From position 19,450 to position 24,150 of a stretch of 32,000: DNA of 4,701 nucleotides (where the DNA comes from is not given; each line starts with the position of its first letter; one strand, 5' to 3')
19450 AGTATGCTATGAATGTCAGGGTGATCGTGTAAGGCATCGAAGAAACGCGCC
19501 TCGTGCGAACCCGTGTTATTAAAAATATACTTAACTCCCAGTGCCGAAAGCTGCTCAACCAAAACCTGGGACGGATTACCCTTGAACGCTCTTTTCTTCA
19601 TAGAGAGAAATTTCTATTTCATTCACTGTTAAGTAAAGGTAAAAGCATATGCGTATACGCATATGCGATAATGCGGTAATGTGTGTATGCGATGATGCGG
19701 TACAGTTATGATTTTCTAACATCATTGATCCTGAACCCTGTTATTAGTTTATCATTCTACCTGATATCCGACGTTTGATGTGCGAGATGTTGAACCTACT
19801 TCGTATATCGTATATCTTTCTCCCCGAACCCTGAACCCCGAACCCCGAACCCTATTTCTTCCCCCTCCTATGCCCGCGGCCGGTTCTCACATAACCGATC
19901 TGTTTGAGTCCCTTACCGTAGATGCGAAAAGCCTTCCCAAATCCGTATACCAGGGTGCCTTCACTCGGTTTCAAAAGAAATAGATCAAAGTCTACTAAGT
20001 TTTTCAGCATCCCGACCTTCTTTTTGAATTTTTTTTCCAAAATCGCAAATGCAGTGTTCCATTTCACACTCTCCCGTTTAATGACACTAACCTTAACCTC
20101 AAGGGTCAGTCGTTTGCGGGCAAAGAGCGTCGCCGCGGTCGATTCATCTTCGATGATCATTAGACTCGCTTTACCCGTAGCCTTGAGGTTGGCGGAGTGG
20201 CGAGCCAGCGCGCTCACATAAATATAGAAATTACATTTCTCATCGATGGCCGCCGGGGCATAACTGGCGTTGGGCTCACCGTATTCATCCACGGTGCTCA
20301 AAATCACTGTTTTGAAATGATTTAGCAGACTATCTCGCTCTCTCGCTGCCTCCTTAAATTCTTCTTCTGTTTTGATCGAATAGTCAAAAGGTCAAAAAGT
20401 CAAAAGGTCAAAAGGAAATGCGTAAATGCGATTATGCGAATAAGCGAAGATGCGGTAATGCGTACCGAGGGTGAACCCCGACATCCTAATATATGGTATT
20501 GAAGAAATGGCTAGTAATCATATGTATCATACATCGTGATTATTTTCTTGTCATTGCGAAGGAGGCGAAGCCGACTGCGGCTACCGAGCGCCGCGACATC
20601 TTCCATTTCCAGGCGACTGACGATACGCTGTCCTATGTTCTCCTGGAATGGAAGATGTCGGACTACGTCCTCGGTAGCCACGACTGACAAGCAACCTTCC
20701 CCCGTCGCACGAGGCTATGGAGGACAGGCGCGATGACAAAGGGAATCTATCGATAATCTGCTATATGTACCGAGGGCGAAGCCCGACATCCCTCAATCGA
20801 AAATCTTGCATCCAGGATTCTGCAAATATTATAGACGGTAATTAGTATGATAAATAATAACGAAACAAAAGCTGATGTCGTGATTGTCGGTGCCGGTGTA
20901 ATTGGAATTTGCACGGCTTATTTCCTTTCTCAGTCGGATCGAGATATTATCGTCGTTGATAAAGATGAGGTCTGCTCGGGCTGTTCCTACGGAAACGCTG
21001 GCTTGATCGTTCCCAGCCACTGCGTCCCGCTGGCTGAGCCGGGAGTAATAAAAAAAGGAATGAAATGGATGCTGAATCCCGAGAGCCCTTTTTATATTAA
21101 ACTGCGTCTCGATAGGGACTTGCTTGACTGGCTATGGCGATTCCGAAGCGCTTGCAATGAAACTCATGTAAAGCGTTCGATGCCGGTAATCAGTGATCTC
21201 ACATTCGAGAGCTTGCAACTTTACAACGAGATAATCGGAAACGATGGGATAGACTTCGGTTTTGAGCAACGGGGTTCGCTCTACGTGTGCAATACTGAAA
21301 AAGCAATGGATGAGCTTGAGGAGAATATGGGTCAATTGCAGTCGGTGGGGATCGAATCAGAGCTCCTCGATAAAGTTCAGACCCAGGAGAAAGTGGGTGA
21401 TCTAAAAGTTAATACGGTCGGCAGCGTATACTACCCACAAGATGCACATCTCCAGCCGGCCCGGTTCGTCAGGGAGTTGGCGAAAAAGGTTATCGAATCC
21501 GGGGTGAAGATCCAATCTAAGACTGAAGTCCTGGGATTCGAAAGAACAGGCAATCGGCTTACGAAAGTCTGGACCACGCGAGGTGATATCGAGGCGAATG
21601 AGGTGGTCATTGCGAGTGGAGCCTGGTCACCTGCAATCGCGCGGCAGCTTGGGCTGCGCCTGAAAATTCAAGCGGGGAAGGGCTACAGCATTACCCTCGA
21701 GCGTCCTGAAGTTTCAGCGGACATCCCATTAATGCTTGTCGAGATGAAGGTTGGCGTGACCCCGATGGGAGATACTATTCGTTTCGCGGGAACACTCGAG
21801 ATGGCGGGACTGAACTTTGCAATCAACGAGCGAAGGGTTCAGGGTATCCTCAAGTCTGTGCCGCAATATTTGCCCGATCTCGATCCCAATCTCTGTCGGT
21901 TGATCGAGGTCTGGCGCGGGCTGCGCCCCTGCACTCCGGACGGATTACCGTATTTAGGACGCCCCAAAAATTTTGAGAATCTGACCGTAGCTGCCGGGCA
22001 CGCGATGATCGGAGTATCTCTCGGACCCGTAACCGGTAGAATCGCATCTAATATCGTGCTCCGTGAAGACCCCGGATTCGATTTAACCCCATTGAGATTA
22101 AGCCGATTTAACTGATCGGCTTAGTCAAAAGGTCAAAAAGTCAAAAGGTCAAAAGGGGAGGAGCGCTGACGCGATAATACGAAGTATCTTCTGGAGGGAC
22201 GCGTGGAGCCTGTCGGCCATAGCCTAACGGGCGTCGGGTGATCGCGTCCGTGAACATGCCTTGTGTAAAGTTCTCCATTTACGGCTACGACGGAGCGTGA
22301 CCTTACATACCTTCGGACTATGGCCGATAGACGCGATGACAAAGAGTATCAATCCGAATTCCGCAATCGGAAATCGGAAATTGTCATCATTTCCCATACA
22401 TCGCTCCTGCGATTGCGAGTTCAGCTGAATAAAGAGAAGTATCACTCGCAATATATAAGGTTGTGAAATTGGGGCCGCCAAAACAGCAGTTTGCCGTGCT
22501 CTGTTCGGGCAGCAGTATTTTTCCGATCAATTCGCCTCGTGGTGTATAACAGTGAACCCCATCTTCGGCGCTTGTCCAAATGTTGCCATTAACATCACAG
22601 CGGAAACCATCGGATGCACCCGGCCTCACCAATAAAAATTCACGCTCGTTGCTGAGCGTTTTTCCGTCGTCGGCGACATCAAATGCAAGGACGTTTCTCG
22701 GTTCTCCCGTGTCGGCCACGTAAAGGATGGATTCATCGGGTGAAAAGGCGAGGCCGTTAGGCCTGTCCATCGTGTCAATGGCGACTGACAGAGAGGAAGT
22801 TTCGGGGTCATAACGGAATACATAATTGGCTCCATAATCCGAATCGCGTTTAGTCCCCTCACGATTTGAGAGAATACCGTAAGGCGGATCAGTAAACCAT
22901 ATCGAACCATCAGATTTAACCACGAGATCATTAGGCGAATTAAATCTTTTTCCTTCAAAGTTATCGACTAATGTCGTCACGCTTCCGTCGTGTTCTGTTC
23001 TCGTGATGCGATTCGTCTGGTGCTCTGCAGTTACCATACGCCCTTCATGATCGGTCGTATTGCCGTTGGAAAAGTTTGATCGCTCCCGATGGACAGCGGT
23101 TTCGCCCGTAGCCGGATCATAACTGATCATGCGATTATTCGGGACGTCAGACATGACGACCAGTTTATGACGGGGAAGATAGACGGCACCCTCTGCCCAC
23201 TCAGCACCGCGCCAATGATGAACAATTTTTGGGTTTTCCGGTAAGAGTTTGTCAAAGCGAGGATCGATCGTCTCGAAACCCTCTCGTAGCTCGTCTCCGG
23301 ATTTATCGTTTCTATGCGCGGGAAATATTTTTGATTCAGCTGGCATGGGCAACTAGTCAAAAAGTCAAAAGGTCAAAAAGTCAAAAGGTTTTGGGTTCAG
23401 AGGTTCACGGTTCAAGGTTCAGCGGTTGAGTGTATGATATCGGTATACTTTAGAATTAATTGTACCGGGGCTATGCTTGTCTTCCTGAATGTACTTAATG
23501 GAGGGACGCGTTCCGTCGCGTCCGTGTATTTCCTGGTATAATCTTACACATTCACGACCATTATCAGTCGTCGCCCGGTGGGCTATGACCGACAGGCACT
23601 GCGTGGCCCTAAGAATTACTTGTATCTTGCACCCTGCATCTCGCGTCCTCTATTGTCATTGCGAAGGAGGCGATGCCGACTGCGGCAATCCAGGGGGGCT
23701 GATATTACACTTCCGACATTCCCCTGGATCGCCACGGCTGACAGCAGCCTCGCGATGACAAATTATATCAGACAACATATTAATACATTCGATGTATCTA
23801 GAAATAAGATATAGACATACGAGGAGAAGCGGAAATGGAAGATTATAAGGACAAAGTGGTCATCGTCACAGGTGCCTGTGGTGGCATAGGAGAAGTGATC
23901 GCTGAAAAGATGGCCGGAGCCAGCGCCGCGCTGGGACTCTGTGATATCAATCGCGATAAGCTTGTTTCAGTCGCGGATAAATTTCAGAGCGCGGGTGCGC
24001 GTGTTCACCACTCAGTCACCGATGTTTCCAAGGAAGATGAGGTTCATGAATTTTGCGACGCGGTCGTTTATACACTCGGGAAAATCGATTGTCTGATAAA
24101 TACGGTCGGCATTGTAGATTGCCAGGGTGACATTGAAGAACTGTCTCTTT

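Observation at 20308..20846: Divergent-gene spacers share a polarised module syntax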

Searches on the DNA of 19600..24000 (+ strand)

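Call 55: search_rna_families(source=window, start=19600, end=24000, threshold=evalue, max_evalue=1)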
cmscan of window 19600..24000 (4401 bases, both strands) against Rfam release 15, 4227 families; matches with E-value up to 1: 2.
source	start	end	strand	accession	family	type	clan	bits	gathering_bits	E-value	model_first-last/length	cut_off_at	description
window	20577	20681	-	RF04116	MIR9672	Gene; miRNA;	-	22.5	74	0.69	1-120/120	no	MIR9672 microRNA precursor family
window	23873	23922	+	RF00612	SNORD75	Gene; snRNA; snoRNA; CD-box;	-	20.1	50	0.089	1-62/62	no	Small nucleolar RNA SNORD75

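Call 56: search_dna_similar(query=window:20308-20846:+, collection=plasmids, mode=distant, max_rows=10)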
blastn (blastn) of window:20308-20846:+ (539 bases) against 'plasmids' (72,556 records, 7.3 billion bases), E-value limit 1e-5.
No match.
